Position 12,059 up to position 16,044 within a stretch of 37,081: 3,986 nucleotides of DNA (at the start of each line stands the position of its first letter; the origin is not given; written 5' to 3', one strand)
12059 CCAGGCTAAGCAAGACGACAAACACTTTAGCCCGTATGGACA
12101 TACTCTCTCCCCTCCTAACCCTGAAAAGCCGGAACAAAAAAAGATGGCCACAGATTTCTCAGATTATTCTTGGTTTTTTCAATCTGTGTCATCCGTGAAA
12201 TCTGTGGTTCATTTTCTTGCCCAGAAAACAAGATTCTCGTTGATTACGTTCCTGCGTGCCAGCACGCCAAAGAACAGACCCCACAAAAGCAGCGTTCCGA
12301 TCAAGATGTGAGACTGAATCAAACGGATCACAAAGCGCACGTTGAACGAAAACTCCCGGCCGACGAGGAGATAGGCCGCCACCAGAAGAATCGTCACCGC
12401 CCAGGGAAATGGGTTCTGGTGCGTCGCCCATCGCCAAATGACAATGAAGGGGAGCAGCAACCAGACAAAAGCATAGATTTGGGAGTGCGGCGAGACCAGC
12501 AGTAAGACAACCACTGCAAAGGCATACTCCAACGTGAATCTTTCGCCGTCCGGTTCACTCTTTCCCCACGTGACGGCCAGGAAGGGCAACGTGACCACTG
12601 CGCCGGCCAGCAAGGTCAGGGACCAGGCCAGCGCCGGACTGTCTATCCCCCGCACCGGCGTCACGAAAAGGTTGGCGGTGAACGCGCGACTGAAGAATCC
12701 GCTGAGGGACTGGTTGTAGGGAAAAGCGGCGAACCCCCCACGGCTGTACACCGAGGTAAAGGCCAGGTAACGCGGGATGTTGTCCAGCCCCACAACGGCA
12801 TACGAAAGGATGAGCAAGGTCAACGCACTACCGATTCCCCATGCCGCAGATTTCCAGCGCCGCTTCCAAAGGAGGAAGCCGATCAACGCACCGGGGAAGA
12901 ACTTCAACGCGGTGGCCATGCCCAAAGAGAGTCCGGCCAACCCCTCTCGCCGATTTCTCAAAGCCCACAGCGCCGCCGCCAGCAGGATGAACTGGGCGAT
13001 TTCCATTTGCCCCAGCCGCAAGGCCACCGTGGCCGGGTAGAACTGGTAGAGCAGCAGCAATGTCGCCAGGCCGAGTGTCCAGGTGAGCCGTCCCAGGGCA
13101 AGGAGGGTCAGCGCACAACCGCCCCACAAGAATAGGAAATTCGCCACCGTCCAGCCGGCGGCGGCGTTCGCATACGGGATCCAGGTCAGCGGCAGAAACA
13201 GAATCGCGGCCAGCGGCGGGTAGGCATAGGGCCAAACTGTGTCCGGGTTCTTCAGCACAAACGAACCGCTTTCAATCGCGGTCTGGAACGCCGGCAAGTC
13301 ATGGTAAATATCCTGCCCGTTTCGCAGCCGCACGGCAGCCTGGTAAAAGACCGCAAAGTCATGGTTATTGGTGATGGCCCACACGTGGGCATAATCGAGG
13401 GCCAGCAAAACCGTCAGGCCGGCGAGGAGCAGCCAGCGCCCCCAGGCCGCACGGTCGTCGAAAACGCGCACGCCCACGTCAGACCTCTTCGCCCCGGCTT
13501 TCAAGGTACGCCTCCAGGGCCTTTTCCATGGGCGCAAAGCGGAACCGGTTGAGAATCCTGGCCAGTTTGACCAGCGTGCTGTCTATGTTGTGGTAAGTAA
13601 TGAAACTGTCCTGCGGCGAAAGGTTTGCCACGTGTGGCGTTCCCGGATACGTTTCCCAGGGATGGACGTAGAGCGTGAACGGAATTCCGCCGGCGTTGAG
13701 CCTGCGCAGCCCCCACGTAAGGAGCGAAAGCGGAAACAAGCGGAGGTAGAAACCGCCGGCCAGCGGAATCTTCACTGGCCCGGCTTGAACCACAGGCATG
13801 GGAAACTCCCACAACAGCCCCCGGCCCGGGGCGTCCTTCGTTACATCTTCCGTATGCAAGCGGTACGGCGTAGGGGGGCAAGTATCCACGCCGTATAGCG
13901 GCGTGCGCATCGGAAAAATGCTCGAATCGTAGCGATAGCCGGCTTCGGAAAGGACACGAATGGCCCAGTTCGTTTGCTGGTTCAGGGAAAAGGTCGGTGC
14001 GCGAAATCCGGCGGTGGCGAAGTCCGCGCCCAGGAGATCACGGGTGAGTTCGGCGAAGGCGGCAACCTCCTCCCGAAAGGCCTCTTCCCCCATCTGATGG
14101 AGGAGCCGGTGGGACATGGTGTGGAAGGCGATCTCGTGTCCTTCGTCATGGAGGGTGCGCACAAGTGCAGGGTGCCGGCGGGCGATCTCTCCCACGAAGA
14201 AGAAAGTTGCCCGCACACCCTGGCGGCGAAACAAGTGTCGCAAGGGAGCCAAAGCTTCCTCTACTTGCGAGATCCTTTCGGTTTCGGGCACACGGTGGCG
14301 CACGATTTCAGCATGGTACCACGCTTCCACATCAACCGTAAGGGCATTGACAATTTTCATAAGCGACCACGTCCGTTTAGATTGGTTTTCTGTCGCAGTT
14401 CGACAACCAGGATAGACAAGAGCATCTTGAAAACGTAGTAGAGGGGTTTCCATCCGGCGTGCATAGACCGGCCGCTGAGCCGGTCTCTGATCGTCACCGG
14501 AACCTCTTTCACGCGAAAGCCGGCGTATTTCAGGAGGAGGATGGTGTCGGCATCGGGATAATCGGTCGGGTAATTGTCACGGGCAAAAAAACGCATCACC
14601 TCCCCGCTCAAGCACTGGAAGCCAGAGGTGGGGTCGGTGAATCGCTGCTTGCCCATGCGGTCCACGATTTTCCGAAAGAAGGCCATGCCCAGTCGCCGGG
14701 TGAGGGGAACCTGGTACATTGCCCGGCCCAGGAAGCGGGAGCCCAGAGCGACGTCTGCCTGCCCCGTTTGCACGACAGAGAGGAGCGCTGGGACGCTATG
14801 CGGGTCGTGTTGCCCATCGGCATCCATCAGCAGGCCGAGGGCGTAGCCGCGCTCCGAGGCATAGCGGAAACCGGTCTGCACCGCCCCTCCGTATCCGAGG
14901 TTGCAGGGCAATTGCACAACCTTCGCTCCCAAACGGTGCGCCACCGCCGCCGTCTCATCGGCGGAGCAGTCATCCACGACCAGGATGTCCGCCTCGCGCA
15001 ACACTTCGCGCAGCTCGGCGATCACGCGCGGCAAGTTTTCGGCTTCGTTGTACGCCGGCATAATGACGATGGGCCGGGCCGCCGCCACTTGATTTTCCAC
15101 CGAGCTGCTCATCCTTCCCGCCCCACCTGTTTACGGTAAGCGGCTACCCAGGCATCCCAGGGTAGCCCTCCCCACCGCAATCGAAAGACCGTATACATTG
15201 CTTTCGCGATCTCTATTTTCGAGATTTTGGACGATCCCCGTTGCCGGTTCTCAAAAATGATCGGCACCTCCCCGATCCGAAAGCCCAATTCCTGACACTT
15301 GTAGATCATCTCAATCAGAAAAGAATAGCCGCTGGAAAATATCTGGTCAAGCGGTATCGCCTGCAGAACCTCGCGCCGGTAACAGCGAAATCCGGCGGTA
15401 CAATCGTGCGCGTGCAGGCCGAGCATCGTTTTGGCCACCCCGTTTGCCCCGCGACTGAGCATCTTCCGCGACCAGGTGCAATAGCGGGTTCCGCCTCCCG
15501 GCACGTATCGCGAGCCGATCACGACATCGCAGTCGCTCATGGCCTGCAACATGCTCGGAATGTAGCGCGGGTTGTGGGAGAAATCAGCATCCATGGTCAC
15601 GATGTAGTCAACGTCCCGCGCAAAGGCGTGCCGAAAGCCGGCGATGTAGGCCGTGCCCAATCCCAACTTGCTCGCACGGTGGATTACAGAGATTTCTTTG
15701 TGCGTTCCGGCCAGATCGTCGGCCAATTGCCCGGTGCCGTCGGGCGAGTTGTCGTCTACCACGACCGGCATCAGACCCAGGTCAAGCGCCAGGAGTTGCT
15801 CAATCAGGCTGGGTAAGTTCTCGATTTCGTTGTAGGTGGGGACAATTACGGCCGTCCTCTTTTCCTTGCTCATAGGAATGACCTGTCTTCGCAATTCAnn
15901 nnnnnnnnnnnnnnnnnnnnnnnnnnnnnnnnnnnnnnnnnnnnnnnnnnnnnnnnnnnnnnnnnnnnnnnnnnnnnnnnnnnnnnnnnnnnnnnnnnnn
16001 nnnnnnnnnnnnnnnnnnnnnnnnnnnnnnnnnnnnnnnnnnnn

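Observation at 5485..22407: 17-kb, 13-gene translationally coupled GT-C operon: candidate undescribed extracytoplasmic glycosylation or lipoglycan system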

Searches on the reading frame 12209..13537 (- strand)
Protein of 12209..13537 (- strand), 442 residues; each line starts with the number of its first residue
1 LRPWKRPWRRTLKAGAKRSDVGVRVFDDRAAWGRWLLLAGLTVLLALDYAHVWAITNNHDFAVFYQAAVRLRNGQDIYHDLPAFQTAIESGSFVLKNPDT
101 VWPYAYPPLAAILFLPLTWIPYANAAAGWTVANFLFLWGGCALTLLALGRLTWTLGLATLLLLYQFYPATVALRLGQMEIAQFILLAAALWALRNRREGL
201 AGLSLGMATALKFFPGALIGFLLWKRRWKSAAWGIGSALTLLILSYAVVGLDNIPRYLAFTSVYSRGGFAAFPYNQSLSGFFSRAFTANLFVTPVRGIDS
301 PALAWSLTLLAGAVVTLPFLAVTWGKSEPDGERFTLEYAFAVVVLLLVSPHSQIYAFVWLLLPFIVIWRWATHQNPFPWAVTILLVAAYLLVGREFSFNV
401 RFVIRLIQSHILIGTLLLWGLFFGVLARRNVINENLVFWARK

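Call 3: search_protein_families(library=pfam, proteins=[window:12209-13537:-], max_evalue=0.01)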
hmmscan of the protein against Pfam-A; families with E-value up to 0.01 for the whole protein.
window:12209-13537:- (442 aa): 1 family
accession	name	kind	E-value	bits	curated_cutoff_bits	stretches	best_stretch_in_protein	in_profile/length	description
PF09594.16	GT87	-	5.4e-32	111.9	25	1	104-350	1-237/237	Glycosyltransferase family 87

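Call 5: search_protein_families(library=ncbifam, proteins=[window:12209-13537:-], max_evalue=0.001)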
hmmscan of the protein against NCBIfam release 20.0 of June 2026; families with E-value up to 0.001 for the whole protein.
window:12209-13537:- (442 aa): 1 family
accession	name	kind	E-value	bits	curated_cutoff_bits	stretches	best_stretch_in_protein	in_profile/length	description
NF009915.0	PRK13375.1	equivalog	1.6e-21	76.4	413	1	23-371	25-344/425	mannosyltransferase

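Call 19: search_solved_structures(query=window:12209-13477:-, max_evalue=1)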
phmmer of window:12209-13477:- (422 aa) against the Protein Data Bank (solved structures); distinct sequences matched with E-value up to 1: 1.
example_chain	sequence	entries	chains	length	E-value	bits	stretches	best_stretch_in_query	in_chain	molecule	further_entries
9dm5_A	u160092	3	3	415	0.00094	21.5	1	10-348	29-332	Mannosyltransferase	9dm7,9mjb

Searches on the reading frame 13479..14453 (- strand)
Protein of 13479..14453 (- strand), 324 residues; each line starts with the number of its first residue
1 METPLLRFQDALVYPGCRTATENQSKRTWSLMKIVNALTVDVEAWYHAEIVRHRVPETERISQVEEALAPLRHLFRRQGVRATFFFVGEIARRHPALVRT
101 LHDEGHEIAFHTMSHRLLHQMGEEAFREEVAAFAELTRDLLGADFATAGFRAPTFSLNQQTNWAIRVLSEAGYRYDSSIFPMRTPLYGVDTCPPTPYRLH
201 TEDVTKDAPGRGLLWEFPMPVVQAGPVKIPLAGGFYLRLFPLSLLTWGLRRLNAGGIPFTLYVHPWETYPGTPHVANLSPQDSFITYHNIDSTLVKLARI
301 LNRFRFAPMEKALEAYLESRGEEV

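Call 3: search_protein_families(library=pfam, proteins=[window:13479-14453:-], max_evalue=0.01)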
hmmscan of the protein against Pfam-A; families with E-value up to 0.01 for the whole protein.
window:13479-14453:- (324 aa): 2 families
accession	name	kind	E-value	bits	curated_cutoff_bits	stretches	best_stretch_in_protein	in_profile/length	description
PF11959.13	DUF3473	-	2.5e-33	115.2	29.6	1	177-313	1-129/130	Domain of unknown function (DUF3473)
PF01522.26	Polysacc_deac_1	-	1.6e-16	60.8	23.1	1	73-175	26-123/124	Polysaccharide deacetylase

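Call 5: search_protein_families(library=ncbifam, proteins=[window:13479-14453:-], max_evalue=0.001)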
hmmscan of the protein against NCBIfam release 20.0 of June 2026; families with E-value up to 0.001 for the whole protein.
window:13479-14453:- (324 aa): 9 families
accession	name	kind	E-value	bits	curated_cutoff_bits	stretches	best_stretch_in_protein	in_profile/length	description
TIGR03006.1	pepcterm_polyde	equivalog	6.3e-67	225.5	276.2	1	36-312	1-270/272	XrtA system polysaccharide deacetylase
TIGR02764.1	spore_ybaN_pdaB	equivalog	1.4e-13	51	237.4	1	61-173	14-121/191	polysaccharide deacetylase family sporulation protein PdaB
TIGR04243.1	nodulat_NodB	equivalog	1.2e-12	47.8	240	1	74-153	23-101/197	chitooligosaccharide deacetylase NodB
NF045821.1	PgAcgDacpgdA1_Bac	equivalog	4.9e-12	45.3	400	1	75-165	110-199/282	peptidoglycan-N-acetylglucosamine deacetylase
TIGR02884.1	spore_pdaA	equivalog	2.5e-10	40.5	298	1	75-159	59-142/224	delta-lactam-biosynthetic de-N-acetylase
TIGR02873.1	spore_ylxY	hypoth_equivalog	8e-08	31.8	391.5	1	62-139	94-171/268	probable sporulation protein, polysaccharide deacetylase family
TIGR03212.1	uraD_N-term-dom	equivalog_domain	1.4e-07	30.8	424.6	1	71-204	82-212/297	allantoinase PuuE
NF045822.1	PgAcgDacpgdA2_Bac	equivalog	1.4e-06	27.9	400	1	72-143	88-159/274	peptidoglycan-N-acetylglucosamine deacetylase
NF045820.1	PgAcgDacpgdA_Strep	equivalog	0.00059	18.8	800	1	76-142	291-357/463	peptidoglycan-N-acetylglucosamine deacetylase PgdA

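Call 41: search_solved_structures(query=window:13479-14360:-, max_evalue=0.01)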
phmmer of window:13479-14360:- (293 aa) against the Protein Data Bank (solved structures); distinct sequences matched with E-value up to 0.01: 27.
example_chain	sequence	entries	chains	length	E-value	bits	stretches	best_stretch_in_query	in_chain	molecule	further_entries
2y8u_A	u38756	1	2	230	2.6e-11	46.4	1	39-146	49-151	CHITIN DEACETYLASE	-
5o6y_A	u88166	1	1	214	1.1e-09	41.1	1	44-134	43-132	Peptidoglycan N-acetylglucosamine deacetylase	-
3rxz_A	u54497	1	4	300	1.8e-09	40.4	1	47-151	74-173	Polysaccharide deacetylase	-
7bly_A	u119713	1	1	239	2.3e-09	40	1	41-144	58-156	Aspergillus niger contig An12c0130, genomic contig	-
5o6y_B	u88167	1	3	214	3.3e-09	39.5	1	44-133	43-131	Peptidoglycan N-acetylglucosamine deacetylase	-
4l1g_A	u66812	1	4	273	5.3e-09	38.9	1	44-133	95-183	Peptidoglycan N-acetylglucosamine deacetylase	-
3qbu_A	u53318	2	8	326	2.6e-07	33.3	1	37-171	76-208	Putative uncharacterized protein | peptidoglycan deacetylase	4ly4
7y51_A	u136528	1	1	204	1.8e-06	30.5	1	44-111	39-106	Predicted xylanase/chitin deacetylase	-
2cc0_A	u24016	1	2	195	3.6e-06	29.6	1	40-124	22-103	ACETYL-XYLAN ESTERASE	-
7fbw_A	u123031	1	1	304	4.2e-06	29.4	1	44-111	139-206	Predicted xylanase/chitin deacetylase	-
5lfz_A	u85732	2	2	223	6.3e-06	28.8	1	46-103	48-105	ArCE4A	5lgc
1z7a_A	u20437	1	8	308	1.3e-05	27.7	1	39-162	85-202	conserved hypothetical protein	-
8hfa_A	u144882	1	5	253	3.6e-05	26.3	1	46-144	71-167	NodB homology domain-containing protein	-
5nc6_A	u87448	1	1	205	4.5e-05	26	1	38-92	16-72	Peptidoglycan N-acetylglucosamine deacetylase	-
5n1j_A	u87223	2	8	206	4.5e-05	25.9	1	38-92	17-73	Peptidoglycan N-acetylglucosamine deacetylase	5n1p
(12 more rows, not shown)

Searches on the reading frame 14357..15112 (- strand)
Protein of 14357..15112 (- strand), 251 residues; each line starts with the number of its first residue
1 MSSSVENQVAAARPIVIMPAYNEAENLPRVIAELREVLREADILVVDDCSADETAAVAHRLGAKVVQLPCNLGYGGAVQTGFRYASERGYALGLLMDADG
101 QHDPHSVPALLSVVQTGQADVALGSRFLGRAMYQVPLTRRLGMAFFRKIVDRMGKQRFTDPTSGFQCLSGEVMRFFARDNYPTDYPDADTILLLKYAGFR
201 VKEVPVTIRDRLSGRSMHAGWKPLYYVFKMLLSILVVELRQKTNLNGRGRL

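Call 3: search_protein_families(library=pfam, proteins=[window:14357-15112:-], max_evalue=0.01)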
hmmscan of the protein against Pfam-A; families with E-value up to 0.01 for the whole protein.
window:14357-15112:- (251 aa): 2 families
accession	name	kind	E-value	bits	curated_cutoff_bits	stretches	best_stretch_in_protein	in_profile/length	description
PF00535.33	Glycos_transf_2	-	5.2e-26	92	23.3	1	16-174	2-160/168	Glycosyl transferase family 2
PF13641.12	Glyco_tranf_2_3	-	4.1e-05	24.2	27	1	16-141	5-138/230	Glycosyltransferase like family 2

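Call 5: search_protein_families(library=ncbifam, proteins=[window:14357-15112:-], max_evalue=0.001)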
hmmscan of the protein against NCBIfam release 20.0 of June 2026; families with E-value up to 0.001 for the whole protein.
window:14357-15112:- (251 aa): 17 families
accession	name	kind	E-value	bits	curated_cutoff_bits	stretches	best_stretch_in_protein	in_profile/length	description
NF058614.1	PPMAGASynPpgS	equivalog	5e-30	104.6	370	1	16-208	4-196/226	polyprenyl-phospho-N-acetylgalactosaminyl synthase PpgS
TIGR04182.1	glyco_TIGR04182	equivalog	2.2e-19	69.9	325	1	16-213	4-195/293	S-layer glycoprotein N-glycosyltransferase AglJ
NF041391.1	DPhHxTase_Halo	equivalog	3.6e-17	62.1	375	1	18-214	1-189/213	dolichyl-phosphate hexose transferase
TIGR04283.1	glyco_like_mftF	equivalog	7.2e-11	42.1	182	1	16-117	3-100/221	TIGR04283 family arsenosugar biosynthesis glycosyltransferase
NF047588.1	GlcsyltransPgfSStrep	equivalog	1.1e-09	37.9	500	1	16-240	5-227/308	glycosyltransferase PgfS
NF007986.1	PRK10714.1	equivalog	1.4e-08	34.1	529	1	15-121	9-121/316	undecaprenyl-phosphate 4-deoxy-4-formamido-L-arabinose transferase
NF041875.1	EPS_EpsD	equivalog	2.6e-08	33.7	370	1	16-172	3-160/325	exopolysaccharide biosynthesis glycosyltransferase EpsD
NF010496.0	PRK13915.1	equivalog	3.2e-08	33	262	1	15-67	34-90/307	glucosyl-3-phosphoglycerate synthase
TIGR03469.1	HpnB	hypoth_equivalog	3.2e-07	29.7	379.25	1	15-121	47-167/386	hopene-associated glycosyltransferase HpnB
TIGR03965.1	mycofact_glyco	equivalog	2.6e-06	26.6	280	1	15-89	77-157/467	mycofactocin biosynthesis glycosyltransferase MftF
TIGR03937.1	PgaC_IcaA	equivalog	5.3e-06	25.6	422.3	1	16-106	49-142/407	poly-beta-1,6-N-acetyl-D-glucosamine synthase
NF038302.1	EPS_HpsE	equivalog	1e-05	24.7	300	1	16-89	5-81/307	hormogonium polysaccharide biosynthesis glycosyltransferase HpsE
NF045692.1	OglycostaseCruG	equivalog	1.1e-05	24.6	600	1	15-137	44-176/386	2'-O-glycosyltransferase CruG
NF041865.1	EpsU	equivalog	1.5e-05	24.2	700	1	15-157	42-189/394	exopolysaccharide biosynthesis GT2 family glycosyltransferase EpsU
NF007482.0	PRK10073.1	equivalog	0.00012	21.2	423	1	16-122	10-118/334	glycosyltransferase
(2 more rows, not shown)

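Call 43: search_solved_structures(query=window:14357-15112:-, max_evalue=0.001)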
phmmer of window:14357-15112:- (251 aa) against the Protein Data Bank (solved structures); distinct sequences matched with E-value up to 0.001: 7.
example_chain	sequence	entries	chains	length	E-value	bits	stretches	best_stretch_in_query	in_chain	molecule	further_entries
5mlz_A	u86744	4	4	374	1.8e-17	66.6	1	13-222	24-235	Dolichol monophosphate mannose synthase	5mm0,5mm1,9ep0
9hwj_A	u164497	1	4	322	2.5e-07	33.5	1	15-119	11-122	Undecaprenyl-phosphate 4-deoxy-4-formamido-L-arabinose transferase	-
9bhc_C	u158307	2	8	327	4.8e-07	32.5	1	14-118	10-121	Undecaprenyl-phosphate 4-deoxy-4-formamido-L-arabinose transferase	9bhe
8vxh_A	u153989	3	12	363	5.2e-07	32.4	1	13-118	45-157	Undecaprenyl-phosphate 4-deoxy-4-formamido-L-arabinose transferase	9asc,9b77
5ekp_C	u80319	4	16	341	4.9e-06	29.2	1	15-236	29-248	Uncharacterized glycosyltransferase sll0501 | Glycosyltransferase sll0501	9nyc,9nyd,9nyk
9nye_A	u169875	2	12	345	5e-06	29.2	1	15-236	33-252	Glycosyltransferase sll0501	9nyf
5eke_A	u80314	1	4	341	1e-05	28.1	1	15-177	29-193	Uncharacterized glycosyltransferase sll0501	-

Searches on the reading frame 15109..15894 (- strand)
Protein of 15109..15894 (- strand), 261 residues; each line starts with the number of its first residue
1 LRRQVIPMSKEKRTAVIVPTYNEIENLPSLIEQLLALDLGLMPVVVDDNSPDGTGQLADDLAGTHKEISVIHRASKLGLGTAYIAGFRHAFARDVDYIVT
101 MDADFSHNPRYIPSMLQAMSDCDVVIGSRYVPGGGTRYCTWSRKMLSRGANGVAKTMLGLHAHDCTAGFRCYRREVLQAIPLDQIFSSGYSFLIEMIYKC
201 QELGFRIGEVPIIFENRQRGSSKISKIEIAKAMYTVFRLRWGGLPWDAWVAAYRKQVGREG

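Call 3: search_protein_families(library=pfam, proteins=[window:15109-15894:-], max_evalue=0.01)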
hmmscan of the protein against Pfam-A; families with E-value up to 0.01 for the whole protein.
window:15109-15894:- (261 aa): 3 families
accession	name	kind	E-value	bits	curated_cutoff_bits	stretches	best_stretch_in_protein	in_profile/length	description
PF00535.33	Glycos_transf_2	-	5.5e-33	114.7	23.3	1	16-179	2-166/168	Glycosyl transferase family 2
PF13641.12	Glyco_tranf_2_3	-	3.3e-07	31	27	1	13-207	2-201/230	Glycosyltransferase like family 2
PF13506.12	Glyco_transf_21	-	0.0044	16.9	21.7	1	95-179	31-116/174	Glycosyl transferase family 21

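Call 5: search_protein_families(library=ncbifam, proteins=[window:15109-15894:-], max_evalue=0.001)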
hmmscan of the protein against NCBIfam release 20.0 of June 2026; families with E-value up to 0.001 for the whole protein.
window:15109-15894:- (261 aa): 13 families
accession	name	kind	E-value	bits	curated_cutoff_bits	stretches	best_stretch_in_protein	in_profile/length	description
NF007986.1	PRK10714.1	equivalog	1.2e-17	63.9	529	1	11-236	5-222/316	undecaprenyl-phosphate 4-deoxy-4-formamido-L-arabinose transferase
TIGR04182.1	glyco_TIGR04182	equivalog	7.9e-16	58.3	325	1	15-228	3-205/293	S-layer glycoprotein N-glycosyltransferase AglJ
NF058614.1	PPMAGASynPpgS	equivalog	1.8e-15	57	370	1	16-212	4-194/226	polyprenyl-phospho-N-acetylgalactosaminyl synthase PpgS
NF041391.1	DPhHxTase_Halo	equivalog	7.2e-15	54.5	375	1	20-226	3-194/213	dolichyl-phosphate hexose transferase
NF047588.1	GlcsyltransPgfSStrep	equivalog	6.5e-12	45.3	500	1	16-223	5-204/308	glycosyltransferase PgfS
TIGR03937.1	PgaC_IcaA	equivalog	5.7e-11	42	422.3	1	6-120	39-151/407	poly-beta-1,6-N-acetyl-D-glucosamine synthase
TIGR03469.1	HpnB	hypoth_equivalog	1.4e-09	37.5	379.25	1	14-128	46-169/386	hopene-associated glycosyltransferase HpnB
NF041875.1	EPS_EpsD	equivalog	3.5e-08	33.2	370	1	16-179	3-169/325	exopolysaccharide biosynthesis glycosyltransferase EpsD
TIGR03965.1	mycofact_glyco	equivalog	4.5e-07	29.1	280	1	9-126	71-186/467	mycofactocin biosynthesis glycosyltransferase MftF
TIGR01556.1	rhamnosyltran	subfamily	9.4e-07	28.3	200.55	1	21-133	3-115/281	rhamnosyltransferase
NF007482.0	PRK10073.1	equivalog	1.1e-06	27.9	423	1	8-117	2-108/334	glycosyltransferase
TIGR04283.1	glyco_like_mftF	equivalog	1.2e-06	28.3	182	1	15-85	2-66/221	TIGR04283 family arsenosugar biosynthesis glycosyltransferase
NF045692.1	OglycostaseCruG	equivalog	1.1e-05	24.6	600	1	13-121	42-154/386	2'-O-glycosyltransferase CruG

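Call 57: search_solved_structures(query=window:15109-15873:-, max_evalue=0.001)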
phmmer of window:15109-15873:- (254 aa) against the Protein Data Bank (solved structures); distinct sequences matched with E-value up to 0.001: 8.
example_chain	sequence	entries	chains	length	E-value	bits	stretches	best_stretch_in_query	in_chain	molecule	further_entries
5mlz_A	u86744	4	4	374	7.1e-34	120.9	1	6-236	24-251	Dolichol monophosphate mannose synthase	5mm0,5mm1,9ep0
9hwj_A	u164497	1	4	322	3.4e-14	56.4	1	5-229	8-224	Undecaprenyl-phosphate 4-deoxy-4-formamido-L-arabinose transferase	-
9bhc_C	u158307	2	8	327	1.1e-11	48.2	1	5-229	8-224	Undecaprenyl-phosphate 4-deoxy-4-formamido-L-arabinose transferase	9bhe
8vxh_A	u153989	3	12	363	1.4e-11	47.8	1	5-229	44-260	Undecaprenyl-phosphate 4-deoxy-4-formamido-L-arabinose transferase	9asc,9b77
3bcv_A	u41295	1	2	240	1.1e-08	38.4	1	5-119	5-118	Putative glycosyltransferase protein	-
5eke_A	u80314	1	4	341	4.9e-06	29.7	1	8-173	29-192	Uncharacterized glycosyltransferase sll0501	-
5ekp_C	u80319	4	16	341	4.9e-06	29.7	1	8-173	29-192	Uncharacterized glycosyltransferase sll0501 | Glycosyltransferase sll0501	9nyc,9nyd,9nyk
9nye_A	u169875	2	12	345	5.1e-06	29.6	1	8-173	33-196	Glycosyltransferase sll0501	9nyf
